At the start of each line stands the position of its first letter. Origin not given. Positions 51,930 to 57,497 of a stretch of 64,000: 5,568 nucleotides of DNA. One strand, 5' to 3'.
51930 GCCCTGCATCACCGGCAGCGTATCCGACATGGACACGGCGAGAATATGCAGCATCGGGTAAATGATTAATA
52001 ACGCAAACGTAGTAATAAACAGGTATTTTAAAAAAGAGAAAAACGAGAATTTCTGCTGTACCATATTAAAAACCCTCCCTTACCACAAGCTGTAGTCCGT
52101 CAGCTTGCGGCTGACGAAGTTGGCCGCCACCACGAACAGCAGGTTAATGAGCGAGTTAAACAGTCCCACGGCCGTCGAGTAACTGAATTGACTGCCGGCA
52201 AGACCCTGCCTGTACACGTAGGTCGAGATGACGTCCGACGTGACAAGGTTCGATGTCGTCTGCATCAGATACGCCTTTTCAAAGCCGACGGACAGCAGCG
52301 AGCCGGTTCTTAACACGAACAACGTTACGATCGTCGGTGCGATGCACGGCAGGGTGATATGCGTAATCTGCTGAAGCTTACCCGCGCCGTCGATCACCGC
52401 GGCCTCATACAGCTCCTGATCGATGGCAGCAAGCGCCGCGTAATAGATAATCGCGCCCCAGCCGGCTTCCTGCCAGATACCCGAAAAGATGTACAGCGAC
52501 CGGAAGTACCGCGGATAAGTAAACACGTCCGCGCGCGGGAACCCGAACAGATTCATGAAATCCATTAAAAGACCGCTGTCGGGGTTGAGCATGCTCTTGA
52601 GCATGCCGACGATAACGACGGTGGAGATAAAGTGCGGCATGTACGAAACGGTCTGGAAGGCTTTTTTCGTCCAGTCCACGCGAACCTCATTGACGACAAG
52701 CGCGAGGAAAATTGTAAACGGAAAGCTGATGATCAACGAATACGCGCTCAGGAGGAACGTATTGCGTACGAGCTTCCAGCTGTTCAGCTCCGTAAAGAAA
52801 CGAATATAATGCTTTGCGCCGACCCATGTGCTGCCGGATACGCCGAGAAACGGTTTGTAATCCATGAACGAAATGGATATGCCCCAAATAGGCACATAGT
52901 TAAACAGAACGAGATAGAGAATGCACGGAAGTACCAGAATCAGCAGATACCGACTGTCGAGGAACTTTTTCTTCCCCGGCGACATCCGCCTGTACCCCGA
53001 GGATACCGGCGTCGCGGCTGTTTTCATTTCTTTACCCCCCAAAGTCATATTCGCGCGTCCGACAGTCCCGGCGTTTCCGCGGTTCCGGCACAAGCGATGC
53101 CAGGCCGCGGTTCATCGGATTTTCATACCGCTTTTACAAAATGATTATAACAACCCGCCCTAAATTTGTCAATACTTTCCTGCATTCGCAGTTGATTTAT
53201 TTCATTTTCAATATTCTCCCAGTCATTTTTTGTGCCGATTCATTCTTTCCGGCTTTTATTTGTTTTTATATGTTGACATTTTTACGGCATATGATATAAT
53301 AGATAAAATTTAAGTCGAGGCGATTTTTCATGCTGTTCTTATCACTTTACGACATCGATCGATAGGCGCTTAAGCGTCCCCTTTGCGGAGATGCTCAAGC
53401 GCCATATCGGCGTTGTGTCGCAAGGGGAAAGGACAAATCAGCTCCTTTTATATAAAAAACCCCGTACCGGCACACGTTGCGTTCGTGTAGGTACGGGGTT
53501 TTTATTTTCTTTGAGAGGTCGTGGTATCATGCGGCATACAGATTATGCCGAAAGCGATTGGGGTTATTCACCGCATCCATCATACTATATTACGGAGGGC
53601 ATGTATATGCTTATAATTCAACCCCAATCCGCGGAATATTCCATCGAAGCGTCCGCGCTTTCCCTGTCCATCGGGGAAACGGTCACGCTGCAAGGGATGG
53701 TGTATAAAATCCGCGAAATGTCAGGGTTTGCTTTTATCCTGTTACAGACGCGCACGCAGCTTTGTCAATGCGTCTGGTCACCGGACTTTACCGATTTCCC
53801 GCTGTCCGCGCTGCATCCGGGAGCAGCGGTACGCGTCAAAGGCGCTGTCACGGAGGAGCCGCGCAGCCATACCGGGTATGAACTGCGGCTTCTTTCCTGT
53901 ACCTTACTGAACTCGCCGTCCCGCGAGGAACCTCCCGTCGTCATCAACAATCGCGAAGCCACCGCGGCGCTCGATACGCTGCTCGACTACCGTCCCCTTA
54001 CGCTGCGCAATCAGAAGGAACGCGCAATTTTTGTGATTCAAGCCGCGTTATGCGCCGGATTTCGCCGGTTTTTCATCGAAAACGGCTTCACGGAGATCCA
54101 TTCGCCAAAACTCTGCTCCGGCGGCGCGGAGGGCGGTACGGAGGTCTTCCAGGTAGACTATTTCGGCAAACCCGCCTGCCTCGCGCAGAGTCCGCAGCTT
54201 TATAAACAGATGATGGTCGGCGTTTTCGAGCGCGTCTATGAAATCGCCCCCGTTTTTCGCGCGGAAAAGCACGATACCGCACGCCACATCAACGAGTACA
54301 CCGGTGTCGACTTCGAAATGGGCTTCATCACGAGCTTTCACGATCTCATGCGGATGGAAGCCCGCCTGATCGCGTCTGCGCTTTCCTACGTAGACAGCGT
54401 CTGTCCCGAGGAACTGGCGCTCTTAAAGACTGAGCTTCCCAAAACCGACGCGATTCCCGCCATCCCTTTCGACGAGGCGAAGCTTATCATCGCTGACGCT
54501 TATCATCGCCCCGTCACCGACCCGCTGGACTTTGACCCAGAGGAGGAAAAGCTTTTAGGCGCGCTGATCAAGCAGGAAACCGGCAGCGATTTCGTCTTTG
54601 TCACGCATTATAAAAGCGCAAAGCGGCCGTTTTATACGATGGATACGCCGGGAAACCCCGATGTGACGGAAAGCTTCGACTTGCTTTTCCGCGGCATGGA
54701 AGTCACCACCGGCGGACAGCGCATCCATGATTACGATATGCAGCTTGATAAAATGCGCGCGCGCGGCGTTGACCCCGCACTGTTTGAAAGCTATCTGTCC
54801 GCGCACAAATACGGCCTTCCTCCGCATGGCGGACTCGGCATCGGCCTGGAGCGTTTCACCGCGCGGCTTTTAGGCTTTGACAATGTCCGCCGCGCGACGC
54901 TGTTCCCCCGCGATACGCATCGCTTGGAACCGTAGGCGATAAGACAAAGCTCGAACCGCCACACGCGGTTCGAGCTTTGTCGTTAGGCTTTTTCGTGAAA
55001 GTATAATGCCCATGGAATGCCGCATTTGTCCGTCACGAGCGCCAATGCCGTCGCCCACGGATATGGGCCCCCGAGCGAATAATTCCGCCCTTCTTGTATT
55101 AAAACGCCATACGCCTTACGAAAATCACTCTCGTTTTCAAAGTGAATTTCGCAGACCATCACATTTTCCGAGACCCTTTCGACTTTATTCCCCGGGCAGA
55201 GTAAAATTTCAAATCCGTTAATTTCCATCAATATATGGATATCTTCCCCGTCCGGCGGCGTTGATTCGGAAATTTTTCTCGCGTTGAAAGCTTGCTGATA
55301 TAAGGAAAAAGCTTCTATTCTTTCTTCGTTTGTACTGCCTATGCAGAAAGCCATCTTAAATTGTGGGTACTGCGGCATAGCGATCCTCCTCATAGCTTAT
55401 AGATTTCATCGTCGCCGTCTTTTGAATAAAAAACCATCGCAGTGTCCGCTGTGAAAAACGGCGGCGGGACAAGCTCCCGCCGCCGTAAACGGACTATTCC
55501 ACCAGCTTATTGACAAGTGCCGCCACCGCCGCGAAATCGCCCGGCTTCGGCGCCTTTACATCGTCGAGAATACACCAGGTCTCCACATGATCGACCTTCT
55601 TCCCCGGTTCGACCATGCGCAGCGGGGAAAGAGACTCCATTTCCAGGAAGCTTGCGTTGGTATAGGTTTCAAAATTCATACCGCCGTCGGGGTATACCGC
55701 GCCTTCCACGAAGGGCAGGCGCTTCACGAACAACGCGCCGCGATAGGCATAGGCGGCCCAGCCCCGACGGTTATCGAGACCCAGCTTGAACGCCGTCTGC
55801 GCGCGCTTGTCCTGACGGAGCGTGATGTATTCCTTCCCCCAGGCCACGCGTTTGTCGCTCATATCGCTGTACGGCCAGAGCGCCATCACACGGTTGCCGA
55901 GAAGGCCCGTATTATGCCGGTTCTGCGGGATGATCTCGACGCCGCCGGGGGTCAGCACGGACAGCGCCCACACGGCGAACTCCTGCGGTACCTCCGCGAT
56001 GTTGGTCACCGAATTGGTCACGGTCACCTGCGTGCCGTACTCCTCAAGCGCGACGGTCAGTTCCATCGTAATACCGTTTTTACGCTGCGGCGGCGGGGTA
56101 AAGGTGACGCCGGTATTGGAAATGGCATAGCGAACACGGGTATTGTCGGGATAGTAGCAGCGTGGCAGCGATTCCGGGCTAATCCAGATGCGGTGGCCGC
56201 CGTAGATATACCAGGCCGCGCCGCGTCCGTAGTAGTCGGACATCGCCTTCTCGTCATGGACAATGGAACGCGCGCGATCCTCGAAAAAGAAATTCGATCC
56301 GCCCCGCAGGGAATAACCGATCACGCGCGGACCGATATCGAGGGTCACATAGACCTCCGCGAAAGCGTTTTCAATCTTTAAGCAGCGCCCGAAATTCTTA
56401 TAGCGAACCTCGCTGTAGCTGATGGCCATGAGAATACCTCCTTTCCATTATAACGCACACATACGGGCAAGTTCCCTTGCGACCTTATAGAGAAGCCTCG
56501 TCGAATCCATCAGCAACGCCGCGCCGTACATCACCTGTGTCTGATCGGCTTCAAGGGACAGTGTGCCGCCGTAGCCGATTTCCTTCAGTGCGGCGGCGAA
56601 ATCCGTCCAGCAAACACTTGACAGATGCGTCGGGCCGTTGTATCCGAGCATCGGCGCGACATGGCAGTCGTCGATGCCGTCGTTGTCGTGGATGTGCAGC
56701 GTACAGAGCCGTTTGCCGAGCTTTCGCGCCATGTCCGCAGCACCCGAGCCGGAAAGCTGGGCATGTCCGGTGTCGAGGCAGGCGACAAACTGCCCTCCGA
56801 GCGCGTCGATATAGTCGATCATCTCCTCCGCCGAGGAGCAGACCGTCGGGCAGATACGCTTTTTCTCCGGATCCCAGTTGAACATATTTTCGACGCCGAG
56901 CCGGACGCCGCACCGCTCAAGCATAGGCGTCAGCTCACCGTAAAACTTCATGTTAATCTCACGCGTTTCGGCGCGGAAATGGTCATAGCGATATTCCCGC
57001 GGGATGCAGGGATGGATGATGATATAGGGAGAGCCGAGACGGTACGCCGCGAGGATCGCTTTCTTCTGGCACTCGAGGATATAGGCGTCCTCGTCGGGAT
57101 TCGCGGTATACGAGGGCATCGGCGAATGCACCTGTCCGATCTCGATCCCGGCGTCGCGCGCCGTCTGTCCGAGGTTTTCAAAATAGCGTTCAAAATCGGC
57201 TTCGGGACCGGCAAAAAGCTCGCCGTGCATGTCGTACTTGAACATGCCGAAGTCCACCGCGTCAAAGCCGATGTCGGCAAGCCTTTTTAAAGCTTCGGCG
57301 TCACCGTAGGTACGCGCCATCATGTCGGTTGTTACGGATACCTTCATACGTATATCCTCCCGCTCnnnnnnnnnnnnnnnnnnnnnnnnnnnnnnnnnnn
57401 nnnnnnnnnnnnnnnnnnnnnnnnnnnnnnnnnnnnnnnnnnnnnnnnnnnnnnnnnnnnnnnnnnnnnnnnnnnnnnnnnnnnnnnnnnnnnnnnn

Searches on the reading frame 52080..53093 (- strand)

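Call 92: search_protein_families(library=pfam, proteins=[window:52080-53093:-], max_evalue=0.00001)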
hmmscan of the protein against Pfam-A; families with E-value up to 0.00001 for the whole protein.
window:52080-53093:- (337 aa): 1 family
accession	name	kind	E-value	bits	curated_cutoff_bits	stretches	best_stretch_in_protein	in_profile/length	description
PF00528.27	BPD_transp_1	-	1.8e-15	57.6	26.4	1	127-331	5-182/184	Binding-protein-dependent transport system inner membrane component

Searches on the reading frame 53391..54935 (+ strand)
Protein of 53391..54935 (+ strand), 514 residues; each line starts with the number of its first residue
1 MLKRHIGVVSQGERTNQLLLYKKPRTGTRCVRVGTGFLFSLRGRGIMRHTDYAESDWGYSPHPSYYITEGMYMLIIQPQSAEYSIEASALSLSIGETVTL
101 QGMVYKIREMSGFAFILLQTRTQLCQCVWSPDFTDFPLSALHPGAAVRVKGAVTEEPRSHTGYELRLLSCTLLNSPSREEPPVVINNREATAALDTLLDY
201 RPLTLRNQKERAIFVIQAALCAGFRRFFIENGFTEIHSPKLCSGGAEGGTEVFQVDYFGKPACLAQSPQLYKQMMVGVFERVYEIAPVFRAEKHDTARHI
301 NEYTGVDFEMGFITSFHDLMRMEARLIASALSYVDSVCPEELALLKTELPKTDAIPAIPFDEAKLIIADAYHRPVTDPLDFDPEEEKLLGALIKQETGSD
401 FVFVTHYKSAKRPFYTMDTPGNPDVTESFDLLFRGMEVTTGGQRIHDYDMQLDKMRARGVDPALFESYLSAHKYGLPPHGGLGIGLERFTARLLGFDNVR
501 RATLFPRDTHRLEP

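Call 7: search_protein_families(library=pfam, proteins=[window:53391-54935:+], max_evalue=0.00001)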
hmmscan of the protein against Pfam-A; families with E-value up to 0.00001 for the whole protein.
window:53391-54935:+ (514 aa): 2 families
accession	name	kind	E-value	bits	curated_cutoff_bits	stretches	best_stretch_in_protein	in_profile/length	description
PF00152.25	tRNA-synt_2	-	7.4e-77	258.9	25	1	195-508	3-307/308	tRNA synthetases class II (D, K and N)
PF01336.31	tRNA_anti-codon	-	5.4e-09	36.3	27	1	98-172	1-74/75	OB-fold nucleic acid binding domain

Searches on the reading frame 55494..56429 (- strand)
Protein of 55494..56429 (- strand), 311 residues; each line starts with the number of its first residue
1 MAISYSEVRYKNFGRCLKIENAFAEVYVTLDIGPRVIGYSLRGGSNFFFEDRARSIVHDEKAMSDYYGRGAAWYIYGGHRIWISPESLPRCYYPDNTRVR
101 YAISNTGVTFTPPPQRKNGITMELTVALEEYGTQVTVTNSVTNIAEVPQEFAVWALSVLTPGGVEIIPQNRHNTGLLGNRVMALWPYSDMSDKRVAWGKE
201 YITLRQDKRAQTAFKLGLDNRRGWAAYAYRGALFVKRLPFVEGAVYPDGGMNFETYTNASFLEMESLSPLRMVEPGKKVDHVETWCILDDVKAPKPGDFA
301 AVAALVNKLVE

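Call 92: search_protein_families(library=pfam, proteins=[window:55494-56429:-], max_evalue=0.00001)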
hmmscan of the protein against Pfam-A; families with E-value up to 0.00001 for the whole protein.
window:55494-56429:- (311 aa): 1 family
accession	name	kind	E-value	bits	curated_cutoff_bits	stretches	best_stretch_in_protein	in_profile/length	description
PF14315.11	DUF4380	-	1.1e-08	34.8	29.4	0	102-287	103-294/295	Domain of unknown function (DUF4380)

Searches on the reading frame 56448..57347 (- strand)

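Call 92: search_protein_families(library=pfam, proteins=[window:56448-57347:-], max_evalue=0.00001)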
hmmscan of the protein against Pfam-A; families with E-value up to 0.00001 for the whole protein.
window:56448-57347:- (299 aa): 1 family
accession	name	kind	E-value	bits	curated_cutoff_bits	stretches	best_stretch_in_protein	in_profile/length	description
PF01261.30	AP_endonuc_2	-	1.6e-28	100.5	31.1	1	21-268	2-230/249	Xylose isomerase-like TIM barrel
